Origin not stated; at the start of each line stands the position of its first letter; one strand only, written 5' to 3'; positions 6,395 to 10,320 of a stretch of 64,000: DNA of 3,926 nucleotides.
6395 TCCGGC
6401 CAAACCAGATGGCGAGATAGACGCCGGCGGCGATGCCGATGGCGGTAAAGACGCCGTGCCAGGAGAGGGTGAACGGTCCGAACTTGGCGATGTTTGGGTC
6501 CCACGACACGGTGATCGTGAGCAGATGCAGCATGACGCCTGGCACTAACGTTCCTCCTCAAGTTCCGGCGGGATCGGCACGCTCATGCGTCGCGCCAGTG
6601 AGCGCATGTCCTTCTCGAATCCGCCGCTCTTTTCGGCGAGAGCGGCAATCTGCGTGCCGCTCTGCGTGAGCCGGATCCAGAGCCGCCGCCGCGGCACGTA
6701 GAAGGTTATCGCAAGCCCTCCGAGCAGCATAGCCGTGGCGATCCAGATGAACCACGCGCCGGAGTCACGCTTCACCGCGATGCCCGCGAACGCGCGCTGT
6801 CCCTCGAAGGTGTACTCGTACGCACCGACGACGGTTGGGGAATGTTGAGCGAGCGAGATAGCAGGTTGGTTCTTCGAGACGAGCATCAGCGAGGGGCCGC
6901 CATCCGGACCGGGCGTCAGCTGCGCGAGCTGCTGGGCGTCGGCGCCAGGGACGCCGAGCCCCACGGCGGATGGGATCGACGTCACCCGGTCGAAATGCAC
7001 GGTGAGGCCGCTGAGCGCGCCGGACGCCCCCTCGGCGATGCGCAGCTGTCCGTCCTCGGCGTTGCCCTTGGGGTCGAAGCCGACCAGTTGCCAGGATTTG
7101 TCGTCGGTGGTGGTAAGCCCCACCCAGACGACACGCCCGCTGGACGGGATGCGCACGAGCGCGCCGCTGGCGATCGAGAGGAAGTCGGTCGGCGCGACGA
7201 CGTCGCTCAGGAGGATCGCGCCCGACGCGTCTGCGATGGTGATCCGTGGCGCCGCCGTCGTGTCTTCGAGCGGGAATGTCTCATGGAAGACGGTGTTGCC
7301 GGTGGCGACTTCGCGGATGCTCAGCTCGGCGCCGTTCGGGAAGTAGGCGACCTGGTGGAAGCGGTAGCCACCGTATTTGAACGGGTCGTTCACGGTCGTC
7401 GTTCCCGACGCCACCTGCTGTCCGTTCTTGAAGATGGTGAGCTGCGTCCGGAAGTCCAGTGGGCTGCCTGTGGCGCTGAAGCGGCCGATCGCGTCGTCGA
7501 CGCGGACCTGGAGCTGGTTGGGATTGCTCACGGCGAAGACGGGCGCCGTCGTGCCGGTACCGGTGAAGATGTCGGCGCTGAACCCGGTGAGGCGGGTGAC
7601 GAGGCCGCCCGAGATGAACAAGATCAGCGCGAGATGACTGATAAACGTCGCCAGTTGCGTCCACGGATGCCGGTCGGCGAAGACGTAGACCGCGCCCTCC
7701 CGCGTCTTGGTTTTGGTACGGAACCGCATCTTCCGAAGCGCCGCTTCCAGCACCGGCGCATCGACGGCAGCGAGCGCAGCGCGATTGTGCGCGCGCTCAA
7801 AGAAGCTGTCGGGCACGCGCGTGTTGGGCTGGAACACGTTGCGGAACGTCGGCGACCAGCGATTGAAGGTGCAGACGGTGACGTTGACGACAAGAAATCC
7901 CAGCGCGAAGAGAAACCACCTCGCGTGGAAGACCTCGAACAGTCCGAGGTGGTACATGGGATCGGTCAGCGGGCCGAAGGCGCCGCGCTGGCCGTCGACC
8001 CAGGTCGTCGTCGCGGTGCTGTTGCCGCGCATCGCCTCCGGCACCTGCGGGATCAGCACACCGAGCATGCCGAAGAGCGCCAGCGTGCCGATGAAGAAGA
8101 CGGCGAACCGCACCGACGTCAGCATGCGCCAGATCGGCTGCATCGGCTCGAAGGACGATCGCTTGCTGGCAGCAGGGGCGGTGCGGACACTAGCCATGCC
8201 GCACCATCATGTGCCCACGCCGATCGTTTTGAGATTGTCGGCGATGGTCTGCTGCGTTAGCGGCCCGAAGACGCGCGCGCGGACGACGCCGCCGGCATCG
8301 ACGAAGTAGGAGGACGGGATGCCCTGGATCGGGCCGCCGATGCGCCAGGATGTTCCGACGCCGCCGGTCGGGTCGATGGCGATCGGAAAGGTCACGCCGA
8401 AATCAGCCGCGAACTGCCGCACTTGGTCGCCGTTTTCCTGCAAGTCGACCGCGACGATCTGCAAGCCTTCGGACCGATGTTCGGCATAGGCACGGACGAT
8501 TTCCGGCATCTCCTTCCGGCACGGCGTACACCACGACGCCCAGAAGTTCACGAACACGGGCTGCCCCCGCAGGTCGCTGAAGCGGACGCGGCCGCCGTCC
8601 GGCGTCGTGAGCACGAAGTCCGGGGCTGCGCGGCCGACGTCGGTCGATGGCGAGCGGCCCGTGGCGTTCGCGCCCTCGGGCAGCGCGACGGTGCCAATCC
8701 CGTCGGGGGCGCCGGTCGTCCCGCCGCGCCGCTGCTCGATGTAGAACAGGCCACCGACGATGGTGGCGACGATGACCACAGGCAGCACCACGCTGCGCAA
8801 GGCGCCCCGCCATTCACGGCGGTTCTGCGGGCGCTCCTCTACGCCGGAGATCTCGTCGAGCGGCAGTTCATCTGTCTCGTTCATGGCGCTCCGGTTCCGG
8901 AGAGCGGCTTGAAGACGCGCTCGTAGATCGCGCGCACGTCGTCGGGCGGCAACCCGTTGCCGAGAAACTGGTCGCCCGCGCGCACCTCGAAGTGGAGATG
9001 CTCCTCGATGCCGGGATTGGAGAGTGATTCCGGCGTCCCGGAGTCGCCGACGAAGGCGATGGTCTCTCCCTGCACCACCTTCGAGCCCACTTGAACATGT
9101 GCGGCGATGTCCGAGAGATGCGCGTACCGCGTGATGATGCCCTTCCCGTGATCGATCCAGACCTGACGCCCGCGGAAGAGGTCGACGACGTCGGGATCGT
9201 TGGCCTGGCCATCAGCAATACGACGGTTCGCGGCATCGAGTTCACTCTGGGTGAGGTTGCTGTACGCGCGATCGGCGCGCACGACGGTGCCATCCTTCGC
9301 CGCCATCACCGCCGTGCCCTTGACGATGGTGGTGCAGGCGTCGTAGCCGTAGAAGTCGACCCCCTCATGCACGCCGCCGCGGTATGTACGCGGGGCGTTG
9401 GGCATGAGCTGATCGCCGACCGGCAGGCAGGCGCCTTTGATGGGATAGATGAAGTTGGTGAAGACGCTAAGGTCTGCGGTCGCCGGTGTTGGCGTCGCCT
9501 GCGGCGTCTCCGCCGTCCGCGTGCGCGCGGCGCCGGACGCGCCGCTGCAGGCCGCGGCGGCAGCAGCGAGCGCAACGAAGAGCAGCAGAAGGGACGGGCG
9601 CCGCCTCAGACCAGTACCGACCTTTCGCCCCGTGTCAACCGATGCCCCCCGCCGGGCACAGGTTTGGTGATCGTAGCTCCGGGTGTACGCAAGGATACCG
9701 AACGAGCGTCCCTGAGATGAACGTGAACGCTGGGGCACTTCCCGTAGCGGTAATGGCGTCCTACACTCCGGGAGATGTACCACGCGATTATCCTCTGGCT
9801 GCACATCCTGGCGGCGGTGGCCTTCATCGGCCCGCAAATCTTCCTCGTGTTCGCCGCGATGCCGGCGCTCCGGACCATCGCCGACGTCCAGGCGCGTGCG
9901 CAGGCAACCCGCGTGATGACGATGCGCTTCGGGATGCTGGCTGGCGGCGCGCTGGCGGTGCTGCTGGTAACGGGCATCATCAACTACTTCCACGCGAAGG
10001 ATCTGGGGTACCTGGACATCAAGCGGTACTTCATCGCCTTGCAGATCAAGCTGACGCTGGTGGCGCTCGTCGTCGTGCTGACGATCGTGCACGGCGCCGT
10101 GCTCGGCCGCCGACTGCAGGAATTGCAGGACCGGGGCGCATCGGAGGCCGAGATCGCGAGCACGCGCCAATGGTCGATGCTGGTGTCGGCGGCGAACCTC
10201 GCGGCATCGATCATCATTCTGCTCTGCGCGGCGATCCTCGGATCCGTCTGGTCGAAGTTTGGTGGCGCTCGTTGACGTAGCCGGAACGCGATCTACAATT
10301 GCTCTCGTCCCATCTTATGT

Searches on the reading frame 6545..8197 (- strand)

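Call 50: search_protein_families(library=pfam, proteins=[window:6545-8197:-], max_evalue=0.001)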
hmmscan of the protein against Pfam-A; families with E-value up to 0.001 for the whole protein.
window:6545-8197:- (550 aa): 1 family
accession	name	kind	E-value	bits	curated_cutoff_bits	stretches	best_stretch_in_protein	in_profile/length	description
PF05140.19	ResB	-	3.9e-61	207.8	24.6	1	29-523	1-476/486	ResB-like family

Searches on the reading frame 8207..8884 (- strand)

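Call 50: search_protein_families(library=pfam, proteins=[window:8207-8884:-], max_evalue=0.001)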
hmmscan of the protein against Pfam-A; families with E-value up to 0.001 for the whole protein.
window:8207-8884:- (225 aa): 5 families
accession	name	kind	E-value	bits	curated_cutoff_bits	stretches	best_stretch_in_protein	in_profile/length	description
PF00578.27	AhpC-TSA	-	8.1e-27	94.1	26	1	83-203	1-123/124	AhpC/TSA family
PF08534.16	Redoxin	-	4.9e-21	75.5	26.6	1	83-210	2-137/148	Redoxin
PF00085.26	Thioredoxin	-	1.8e-09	37.9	23.5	1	108-159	19-69/103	Thioredoxin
PF13905.12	Thioredoxin_8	-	7.8e-08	33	27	1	107-162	1-57/94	Thioredoxin-like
PF13098.12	Thioredoxin_2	-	0.00037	21.2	27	1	106-213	4-99/104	Thioredoxin-like domain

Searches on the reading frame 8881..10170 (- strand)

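Call 50: search_protein_families(library=pfam, proteins=[window:8881-10170:-], max_evalue=0.001)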
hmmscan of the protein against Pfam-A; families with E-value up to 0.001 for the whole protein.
window:8881-10170:- (429 aa): 1 family
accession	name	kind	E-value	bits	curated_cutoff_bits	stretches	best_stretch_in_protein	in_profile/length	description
PF01551.29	Peptidase_M23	-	2.3e-18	66.6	28.7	1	268-400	3-91/96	Peptidase family M23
